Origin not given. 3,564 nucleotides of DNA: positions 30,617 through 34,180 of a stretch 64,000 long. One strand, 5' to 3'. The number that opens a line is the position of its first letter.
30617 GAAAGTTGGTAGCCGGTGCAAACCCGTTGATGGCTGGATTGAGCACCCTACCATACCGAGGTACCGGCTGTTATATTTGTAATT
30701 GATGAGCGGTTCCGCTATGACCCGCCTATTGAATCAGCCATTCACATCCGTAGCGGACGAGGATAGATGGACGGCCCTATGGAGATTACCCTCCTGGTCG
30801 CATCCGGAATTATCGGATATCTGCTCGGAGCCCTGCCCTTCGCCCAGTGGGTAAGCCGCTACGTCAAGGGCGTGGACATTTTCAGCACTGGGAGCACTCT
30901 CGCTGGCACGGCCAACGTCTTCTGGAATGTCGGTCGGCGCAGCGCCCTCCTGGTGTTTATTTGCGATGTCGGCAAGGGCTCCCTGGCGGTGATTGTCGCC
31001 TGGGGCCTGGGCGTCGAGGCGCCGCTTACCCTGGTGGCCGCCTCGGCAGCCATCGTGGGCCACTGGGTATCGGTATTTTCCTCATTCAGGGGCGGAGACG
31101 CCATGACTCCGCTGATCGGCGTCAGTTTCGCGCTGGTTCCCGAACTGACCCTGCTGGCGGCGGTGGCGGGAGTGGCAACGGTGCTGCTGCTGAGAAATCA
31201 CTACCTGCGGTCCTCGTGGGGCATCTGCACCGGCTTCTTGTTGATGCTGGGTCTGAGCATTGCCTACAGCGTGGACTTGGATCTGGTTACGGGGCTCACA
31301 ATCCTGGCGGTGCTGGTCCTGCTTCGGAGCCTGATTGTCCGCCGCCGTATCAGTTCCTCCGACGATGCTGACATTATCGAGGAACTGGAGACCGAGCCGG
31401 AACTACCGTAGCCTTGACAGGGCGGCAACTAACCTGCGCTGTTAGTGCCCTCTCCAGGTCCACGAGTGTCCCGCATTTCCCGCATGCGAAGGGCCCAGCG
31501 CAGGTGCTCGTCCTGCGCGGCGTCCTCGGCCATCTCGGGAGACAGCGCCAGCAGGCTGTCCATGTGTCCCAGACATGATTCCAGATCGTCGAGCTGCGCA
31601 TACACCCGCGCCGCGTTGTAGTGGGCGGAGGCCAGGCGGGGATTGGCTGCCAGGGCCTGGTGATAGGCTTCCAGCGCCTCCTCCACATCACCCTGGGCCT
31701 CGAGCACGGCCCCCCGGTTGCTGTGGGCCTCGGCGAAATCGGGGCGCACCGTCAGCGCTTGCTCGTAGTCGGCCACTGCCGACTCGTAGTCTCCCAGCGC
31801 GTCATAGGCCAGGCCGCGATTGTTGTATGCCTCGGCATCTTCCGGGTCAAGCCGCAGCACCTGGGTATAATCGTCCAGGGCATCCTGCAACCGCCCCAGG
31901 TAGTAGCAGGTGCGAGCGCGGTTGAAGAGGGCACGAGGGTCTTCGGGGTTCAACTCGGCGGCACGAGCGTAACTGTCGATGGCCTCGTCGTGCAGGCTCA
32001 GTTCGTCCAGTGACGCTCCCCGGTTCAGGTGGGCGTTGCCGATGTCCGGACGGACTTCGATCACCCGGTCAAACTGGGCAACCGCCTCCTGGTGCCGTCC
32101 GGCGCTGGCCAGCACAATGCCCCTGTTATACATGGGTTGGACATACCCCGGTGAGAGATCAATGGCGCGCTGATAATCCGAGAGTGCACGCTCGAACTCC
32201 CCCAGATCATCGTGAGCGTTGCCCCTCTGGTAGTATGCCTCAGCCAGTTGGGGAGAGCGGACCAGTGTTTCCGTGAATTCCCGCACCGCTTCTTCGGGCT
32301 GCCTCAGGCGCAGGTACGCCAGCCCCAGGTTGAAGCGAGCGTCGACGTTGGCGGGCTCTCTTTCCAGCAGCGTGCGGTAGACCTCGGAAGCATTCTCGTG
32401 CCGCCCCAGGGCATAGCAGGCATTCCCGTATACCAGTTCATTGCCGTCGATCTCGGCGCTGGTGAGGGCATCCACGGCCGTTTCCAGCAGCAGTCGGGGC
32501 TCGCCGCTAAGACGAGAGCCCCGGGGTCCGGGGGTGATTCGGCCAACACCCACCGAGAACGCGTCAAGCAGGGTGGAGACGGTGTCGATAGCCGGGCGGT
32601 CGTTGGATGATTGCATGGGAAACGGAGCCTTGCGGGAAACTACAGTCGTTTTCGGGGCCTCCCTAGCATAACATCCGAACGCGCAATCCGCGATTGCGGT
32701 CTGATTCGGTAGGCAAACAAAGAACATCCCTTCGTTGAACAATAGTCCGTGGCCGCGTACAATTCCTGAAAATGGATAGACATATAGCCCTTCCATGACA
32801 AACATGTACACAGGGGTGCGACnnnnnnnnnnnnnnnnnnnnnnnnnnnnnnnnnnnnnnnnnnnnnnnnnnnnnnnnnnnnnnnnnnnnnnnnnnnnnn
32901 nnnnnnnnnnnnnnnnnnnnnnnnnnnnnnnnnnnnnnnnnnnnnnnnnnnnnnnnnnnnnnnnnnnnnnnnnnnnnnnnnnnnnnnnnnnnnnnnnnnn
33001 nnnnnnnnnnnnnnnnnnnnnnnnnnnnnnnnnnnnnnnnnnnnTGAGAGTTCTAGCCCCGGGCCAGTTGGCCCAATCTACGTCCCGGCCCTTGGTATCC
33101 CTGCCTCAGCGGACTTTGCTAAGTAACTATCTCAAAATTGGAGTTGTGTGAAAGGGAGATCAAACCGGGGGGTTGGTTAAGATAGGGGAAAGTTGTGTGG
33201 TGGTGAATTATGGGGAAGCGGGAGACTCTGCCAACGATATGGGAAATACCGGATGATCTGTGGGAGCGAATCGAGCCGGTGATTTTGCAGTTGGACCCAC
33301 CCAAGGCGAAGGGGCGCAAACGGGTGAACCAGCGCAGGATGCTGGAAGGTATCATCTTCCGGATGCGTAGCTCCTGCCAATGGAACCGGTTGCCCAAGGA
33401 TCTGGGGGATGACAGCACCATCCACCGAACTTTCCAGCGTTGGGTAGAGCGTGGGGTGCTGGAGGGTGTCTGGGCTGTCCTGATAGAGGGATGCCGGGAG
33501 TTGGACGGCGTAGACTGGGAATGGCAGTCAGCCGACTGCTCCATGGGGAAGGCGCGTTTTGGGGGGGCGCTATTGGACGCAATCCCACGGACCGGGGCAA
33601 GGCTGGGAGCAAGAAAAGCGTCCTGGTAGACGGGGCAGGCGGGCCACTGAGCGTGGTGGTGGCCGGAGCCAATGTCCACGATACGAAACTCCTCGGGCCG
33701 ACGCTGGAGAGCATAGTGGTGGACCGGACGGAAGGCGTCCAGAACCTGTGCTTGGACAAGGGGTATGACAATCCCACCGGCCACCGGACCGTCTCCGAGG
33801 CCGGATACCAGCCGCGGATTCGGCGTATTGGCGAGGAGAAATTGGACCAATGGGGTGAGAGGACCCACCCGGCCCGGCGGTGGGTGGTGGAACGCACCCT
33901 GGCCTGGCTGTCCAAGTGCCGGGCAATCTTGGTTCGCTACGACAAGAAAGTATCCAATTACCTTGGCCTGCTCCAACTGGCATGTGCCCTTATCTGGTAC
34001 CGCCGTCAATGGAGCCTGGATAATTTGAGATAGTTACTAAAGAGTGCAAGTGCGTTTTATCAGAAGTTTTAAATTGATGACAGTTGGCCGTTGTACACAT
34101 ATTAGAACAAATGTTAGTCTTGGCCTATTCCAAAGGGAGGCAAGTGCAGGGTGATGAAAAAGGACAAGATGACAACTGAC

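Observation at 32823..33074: Glutaredoxin-like gene may end in Sec-X-X-stop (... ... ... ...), with CxxS instead of CxxC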

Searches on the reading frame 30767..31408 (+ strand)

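Call 35: search_protein_families(library=ncbifam, proteins=[window:30767-31408:+], max_evalue=0.00001)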
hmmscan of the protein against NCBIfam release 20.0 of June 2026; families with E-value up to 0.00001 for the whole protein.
window:30767-31408:+ (214 aa): 8 families
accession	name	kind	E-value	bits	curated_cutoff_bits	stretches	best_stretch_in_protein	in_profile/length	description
TIGR00023.1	TIGR00023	equivalog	1.1e-24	87.3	137.2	1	9-187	4-177/196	glycerol-3-phosphate 1-O-acyltransferase PlsY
NF010993.0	PRK14417.1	equivalog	4e-23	82.1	249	1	14-193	9-189/232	membrane protein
NF010990.0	PRK14414.1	equivalog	2e-20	73.4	261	1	10-190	7-182/210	glycerol-3-phosphate acyltransferase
NF010992.0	PRK14416.1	equivalog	2.2e-18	67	222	1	15-201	4-191/207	membrane protein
NF010978.0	PRK14401.1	equivalog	1.4e-15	57.6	163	1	15-189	7-180/187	membrane protein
NF010987.0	PRK14411.1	equivalog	6e-09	36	243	1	12-180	5-165/204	membrane protein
NF010976.0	PRK14399.1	equivalog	1.9e-08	34.5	419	1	10-148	12-155/258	membrane protein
NF001254.0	PRK00220.2-1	equivalog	2.2e-08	34.3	199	1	5-183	5-177/182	glycerol-3-phosphate 1-O-acyltransferase PlsY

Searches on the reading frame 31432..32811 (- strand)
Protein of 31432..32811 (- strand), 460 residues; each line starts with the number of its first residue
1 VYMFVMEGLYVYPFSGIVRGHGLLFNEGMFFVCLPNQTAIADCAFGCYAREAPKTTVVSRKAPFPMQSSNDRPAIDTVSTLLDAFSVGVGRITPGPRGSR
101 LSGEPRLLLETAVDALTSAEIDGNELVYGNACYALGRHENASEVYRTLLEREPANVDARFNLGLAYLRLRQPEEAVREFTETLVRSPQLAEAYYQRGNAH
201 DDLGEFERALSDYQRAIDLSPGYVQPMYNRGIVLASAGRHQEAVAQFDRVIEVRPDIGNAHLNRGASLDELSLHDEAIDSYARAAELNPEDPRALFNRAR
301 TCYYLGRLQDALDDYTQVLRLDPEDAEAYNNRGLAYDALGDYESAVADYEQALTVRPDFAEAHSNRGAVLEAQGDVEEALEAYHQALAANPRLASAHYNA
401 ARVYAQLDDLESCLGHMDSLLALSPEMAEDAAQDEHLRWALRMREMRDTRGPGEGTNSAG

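Call 35: search_protein_families(library=ncbifam, proteins=[window:31432-32811:-], max_evalue=0.00001)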
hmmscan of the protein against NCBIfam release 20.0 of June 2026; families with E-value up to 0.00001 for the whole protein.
window:31432-32811:- (460 aa): 25 families
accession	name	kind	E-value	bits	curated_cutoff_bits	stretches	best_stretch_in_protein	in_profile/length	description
NF040959.1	MamA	equivalog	9e-40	136.3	200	3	128-253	77-202/204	magnetosome protein MamA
NF033762.1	social_mot_Tgl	equivalog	1.2e-29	103.4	225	2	134-283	78-229/252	social motility TPR repeat lipoprotein Tgl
TIGR02917.1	PEP_TPR_lipo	equivalog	6e-29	100.5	312.2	2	129-329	63-264/899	XrtA/PEP-CTERM system TPR-repeat protein PrsT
TIGR02521.1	type_IV_pilW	equivalog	1e-27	97.2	154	2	154-317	28-194/234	type IV pilus biogenesis/stability protein PilW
TIGR02552.1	LcrH_SycD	equivalog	1.1e-26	93.2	104.8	2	227-327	21-121/136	SycD/LcrH family type III secretion system chaperone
NF047507.1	TPR_BatC_Lepto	exception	4.5e-25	88.4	175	1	259-365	25-135/214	TPR repeat-containing protein BatC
NF008391.2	PRK11189.1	equivalog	1.8e-24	86.8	250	2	186-268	61-143/297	lipoprotein NlpI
NF047558.1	TPR_END_plus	domain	2.6e-22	78.5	32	1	396-437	1-42/56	TPR end-of-group domain-containing protein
NF002725.1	PRK02603.1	equivalog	5.1e-22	78.7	143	1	325-407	34-119/173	photosystem I assembly protein Ycf3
TIGR00990.1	3a0801s09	subfamily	1.3e-21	76.9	757.25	2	230-392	337-499/615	mitochondrial import receptor subunit TOM70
NF033920.0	C39_PA2778_fam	equivalog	1.7e-19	70.3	150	1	267-356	165-254/255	PA2778 family cysteine peptidase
NF033758.1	gliding_GltE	equivalog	2.2e-19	69.7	225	1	315-390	279-355/411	adventurous gliding motility TPR repeat lipoprotein GltE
NF040561.1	PrimPol_Msp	equivalog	1.2e-14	53.7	200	0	349-426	14-83/515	CRISPR-associated primase-polymerase type A1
TIGR02795.1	tol_pal_ybgF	equivalog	4.6e-13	49.8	90.1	0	173-261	22-113/119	tol-pal system protein YbgF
NF053607.1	CHU_0125_OmpA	equivalog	2.1e-12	46.4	620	0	274-355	35-116/639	CHU_0125 family OmpA-like outer membrane integrity protein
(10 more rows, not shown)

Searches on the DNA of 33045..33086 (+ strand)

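Call 27: build_rna_model(alignment_id=A1, structure=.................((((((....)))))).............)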
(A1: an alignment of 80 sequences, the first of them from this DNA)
Model R1 built from alignment A1 (80 sequences, 46 columns); structure: as given.
model positions 42; base pairs 6; branch points 0; effective number of sequences 80; information 0.909 bits per position. Calibrated on 0.2 Mb of random sequence (short: E-values are rough).
structure used (alignment columns):
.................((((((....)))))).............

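Call 28: search_with_rna_model(model_id=R1, sources=[window, L001, L002, L003, L004, L005, L006, L007, L008, L009, L010, L011, L012, L013, L014, L015, L016, L017, L018, L019, L020, L021, L022, L023, L024, L025, L026, L027, L028, L029, L030, L031, L032, L033, L034, L035, L036, L037, L038, L039, L040, L041, L042, L043, L044, L045, L046, L047, L048, L049, L050, L051, L052, L053, L054, L055, L056, L057, L058, L059, L060, L061, L062, L063, L064, L065, L066, L067, L068, L069, L070, L071, L072, L073, L074, L075, L076, L077, L078, L079, L080], make_alignment=true, max_evalue=0.01)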
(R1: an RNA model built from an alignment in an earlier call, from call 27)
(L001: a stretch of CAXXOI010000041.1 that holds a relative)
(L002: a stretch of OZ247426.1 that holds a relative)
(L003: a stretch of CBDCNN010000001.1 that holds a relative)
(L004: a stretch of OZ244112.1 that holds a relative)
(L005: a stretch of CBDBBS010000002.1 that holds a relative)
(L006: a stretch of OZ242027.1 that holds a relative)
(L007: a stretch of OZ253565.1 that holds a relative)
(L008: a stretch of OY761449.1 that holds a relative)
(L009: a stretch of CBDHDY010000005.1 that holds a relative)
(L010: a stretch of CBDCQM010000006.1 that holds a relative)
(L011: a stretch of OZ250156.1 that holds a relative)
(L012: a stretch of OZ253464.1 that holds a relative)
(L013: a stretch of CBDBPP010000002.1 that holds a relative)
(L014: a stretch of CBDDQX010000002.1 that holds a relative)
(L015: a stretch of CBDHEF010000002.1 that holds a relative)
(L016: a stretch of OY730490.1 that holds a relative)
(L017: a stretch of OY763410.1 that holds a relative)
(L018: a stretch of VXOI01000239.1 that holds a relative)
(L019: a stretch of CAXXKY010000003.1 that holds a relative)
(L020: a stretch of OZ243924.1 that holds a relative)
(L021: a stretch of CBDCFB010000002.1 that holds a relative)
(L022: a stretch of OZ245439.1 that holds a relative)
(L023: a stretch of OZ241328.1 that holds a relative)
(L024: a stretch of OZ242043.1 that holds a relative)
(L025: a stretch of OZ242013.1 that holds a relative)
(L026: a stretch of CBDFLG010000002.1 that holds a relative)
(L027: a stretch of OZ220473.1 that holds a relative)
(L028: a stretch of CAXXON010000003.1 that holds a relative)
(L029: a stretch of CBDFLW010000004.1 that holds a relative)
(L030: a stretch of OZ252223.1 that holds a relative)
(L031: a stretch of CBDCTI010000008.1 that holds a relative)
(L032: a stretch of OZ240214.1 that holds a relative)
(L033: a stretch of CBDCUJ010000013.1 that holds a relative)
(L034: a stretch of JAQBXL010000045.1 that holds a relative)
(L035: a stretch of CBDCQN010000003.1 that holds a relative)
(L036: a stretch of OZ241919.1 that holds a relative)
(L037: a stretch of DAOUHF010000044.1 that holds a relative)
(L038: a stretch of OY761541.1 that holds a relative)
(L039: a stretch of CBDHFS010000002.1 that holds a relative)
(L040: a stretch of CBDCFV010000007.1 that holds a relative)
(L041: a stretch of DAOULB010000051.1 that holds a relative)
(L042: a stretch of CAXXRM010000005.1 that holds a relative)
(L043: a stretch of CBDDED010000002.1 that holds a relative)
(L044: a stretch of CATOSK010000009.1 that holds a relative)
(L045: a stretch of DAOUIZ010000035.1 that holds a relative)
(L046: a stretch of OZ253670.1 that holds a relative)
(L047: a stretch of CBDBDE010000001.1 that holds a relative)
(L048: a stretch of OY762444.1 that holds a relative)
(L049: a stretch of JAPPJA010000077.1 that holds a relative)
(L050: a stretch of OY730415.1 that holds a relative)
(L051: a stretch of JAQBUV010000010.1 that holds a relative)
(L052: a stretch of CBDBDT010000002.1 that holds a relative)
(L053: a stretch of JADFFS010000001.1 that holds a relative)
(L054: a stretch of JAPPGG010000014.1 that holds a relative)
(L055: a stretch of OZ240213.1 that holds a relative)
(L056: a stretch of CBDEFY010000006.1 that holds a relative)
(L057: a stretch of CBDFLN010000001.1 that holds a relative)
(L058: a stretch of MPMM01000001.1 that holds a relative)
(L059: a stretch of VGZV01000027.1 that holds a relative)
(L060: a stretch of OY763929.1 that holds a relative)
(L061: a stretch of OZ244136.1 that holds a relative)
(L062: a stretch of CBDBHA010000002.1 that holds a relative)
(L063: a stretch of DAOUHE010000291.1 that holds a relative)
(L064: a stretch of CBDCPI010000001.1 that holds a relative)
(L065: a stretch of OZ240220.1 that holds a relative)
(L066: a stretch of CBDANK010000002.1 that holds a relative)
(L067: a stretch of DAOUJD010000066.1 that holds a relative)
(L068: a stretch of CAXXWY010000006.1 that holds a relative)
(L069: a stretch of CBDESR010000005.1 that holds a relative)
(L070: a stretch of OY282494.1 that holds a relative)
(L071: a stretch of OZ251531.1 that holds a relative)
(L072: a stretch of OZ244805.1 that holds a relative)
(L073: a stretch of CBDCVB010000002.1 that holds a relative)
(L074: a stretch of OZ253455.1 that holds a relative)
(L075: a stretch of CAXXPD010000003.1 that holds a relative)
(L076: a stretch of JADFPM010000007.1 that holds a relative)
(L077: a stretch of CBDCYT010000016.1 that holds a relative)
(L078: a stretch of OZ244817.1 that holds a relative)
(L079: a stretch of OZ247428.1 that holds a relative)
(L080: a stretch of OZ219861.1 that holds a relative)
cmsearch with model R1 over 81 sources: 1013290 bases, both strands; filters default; matches with E-value up to 0.01: 81.
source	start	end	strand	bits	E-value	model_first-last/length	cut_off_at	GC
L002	6223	6264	+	50.2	6.3e-12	1-42/42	no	0.62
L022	6223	6264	+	49.5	1e-11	1-42/42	no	0.71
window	33045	33086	+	48.5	2e-11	1-42/42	no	0.62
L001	6223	6264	+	48.3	2.2e-11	1-42/42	no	0.62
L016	6223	6264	+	48.3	2.2e-11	1-42/42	no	0.57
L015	6223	6264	+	48.2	2.4e-11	1-42/42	no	0.69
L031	6223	6264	+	48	2.8e-11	1-42/42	no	0.67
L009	6223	6264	+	47.9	3e-11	1-42/42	no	0.6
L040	6229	6270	+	47.7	3.3e-11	1-42/42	no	0.57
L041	6229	6270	+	45.9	1.2e-10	1-42/42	no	0.71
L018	1603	1644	+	45.5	1.5e-10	1-42/42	no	0.64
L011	6223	6264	+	45.4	1.7e-10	1-42/42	no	0.62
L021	6223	6264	+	45.1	2e-10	1-42/42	no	0.64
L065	6211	6252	+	45.1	2e-10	1-42/42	no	0.67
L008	6223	6264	+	44.9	2.3e-10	1-42/42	no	0.6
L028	6223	6264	+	44.7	2.6e-10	1-42/42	no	0.64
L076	2348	2390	+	44.4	3.2e-10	1-42/42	no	0.58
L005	6223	6264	+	44.3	3.5e-10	1-42/42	no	0.55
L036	6229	6270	+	44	4.3e-10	1-42/42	no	0.62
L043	6229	6270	+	43.1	7.9e-10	1-42/42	no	0.57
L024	6223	6264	+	43.1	8e-10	1-42/42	no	0.69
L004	6223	6264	+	42.9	9e-10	1-42/42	no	0.57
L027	6223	6264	+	42.5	1.1e-09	1-42/42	no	0.6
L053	6229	6270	+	42.3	1.3e-09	1-42/42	no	0.55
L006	6223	6263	+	42.2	1.5e-09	1-42/42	no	0.51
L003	6223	6264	+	42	1.6e-09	1-42/42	no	0.6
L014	6223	6263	+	42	1.6e-09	1-42/42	no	0.56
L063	2727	2768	+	42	1.7e-09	1-42/42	no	0.55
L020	6223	6264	+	41.8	1.9e-09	1-42/42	no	0.62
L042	6229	6270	+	41.7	2e-09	1-42/42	no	0.57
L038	6217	6258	+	41.7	2e-09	1-42/42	no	0.57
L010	6223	6264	+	41.1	3.1e-09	1-42/42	no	0.64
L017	6223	6264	+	40.7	3.9e-09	1-42/42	no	0.52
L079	6214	6255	+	40.7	4.1e-09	1-42/42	no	0.6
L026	6223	6264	+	40.6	4.4e-09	1-42/42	no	0.48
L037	3621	3661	+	40.5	4.4e-09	1-42/42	no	0.54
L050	6214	6254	+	40.4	5e-09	1-42/42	no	0.56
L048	6220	6260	+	40.1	6.1e-09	1-42/42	no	0.63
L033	6208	6248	+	39.8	7.4e-09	1-42/42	no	0.63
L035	6205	6245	+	39.7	8e-09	1-42/42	no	0.59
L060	6229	6269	+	39.6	8.5e-09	1-42/42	no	0.61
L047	6229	6269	+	39.4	1e-08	1-42/42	no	0.56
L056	6211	6252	+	39.1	1.2e-08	1-42/42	no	0.6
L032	6229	6268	+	39.1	1.2e-08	1-42/42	no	0.6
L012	6223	6264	+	38.4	1.9e-08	1-42/42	no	0.48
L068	6205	6245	+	38.3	2.1e-08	1-42/42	no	0.63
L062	6229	6269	+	38.2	2.2e-08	1-42/42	no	0.46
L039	6229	6269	+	38.1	2.4e-08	1-42/42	no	0.46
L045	6229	6269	+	38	2.5e-08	1-42/42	no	0.54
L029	6223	6264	+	37.9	2.7e-08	1-42/42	no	0.6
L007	6223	6264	+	37.9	2.7e-08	1-42/42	no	0.52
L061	6214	6255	+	37.1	4.8e-08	1-42/42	no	0.52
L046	6229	6269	+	36.9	5.5e-08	1-42/42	no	0.51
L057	6220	6260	+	36.9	5.5e-08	1-42/42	no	0.63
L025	6223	6264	+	36.7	6.1e-08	1-42/42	no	0.55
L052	6229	6269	+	36.2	8.8e-08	1-42/42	no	0.46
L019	6223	6264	+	35.2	1.8e-07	1-42/42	no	0.5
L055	6229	6270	+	35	1.9e-07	1-42/42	no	0.6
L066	6211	6251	+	34.3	3.2e-07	1-42/42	no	0.59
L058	6205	6246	+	34.1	3.7e-07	1-42/42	no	0.52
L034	6220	6261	+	33.8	4.5e-07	1-42/42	no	0.52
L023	6223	6262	+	33.4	5.9e-07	1-42/42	no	0.55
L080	6205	6245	+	33.3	6.2e-07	1-42/42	no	0.56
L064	6202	6243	+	33.3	6.4e-07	1-42/42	no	0.57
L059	6208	6249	+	32.9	8.1e-07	1-42/42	no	0.5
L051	6208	6250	+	32.9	8.5e-07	1-42/42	no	0.44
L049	1908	1949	+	32.8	8.7e-07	1-42/42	no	0.55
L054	6205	6246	+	32.8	8.7e-07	1-42/42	no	0.55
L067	6217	6258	+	32.1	1.5e-06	1-42/42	no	0.52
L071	6208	6251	+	31.4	2.3e-06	1-42/42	no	0.68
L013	6223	6264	+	31.3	2.4e-06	1-42/42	no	0.52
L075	6211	6253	+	31.2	2.6e-06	1-42/42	no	0.56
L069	6208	6251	+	30.9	3.1e-06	1-42/42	no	0.66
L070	6217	6259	+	30.4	4.5e-06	1-42/42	no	0.56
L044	6229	6269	+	30.4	4.6e-06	1-42/42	no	0.41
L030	6223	6263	+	27.6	3.1e-05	1-42/42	no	0.63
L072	6211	6253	+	25.9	9.7e-05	1-42/42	no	0.53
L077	6202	6242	+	25.9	9.8e-05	1-42/42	no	0.59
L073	6211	6253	+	25.8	0.0001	1-42/42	no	0.56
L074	6211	6253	+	24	0.00036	1-42/42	no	0.51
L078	6229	6272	+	21.6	0.0018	1-42/42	no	0.59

Alignment A2: 81 matches aligned to the model, 44 columns, each read 5' to 3' on its own strand. Consensus structure (alignment columns), stored with it:
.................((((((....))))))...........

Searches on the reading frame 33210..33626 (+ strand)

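Call 65: search_protein_families(library=ncbifam, proteins=[window:33210-33626:+], max_evalue=0.001)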
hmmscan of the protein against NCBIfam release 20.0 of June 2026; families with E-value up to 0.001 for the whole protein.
window:33210-33626:+ (139 aa): 1 family
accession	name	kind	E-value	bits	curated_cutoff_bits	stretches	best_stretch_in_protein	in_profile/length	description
NF033580.1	transpos_IS5_3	equivalog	2.8e-27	95.9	110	1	11-115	3-101/258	IS5 family transposase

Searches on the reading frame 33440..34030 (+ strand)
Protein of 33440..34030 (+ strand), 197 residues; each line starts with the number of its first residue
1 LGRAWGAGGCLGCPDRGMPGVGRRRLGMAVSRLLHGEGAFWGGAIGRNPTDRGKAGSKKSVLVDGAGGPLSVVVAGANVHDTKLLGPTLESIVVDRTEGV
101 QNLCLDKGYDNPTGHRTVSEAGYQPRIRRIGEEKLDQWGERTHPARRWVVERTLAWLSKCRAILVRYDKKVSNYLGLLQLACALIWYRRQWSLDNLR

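Call 65: search_protein_families(library=ncbifam, proteins=[window:33440-34030:+], max_evalue=0.001)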
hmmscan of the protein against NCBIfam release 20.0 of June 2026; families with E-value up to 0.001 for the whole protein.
window:33440-34030:+ (197 aa): 4 families
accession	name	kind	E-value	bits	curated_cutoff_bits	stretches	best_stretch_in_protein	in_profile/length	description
NF033580.1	transpos_IS5_3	equivalog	5.3e-37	127.8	110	1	46-186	115-257/258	IS5 family transposase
NF033581.1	transpos_IS5_4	equivalog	8.4e-07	28.6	140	1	56-164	154-261/285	IS5 family transposase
NF033551.1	transpos_IS1182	equivalog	0.00031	19.8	270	0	46-127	257-339/488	IS1182 family transposase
NF033579.1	transpos_IS5_2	equivalog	0.00099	18.7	140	0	58-128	141-210/289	IS5 family transposase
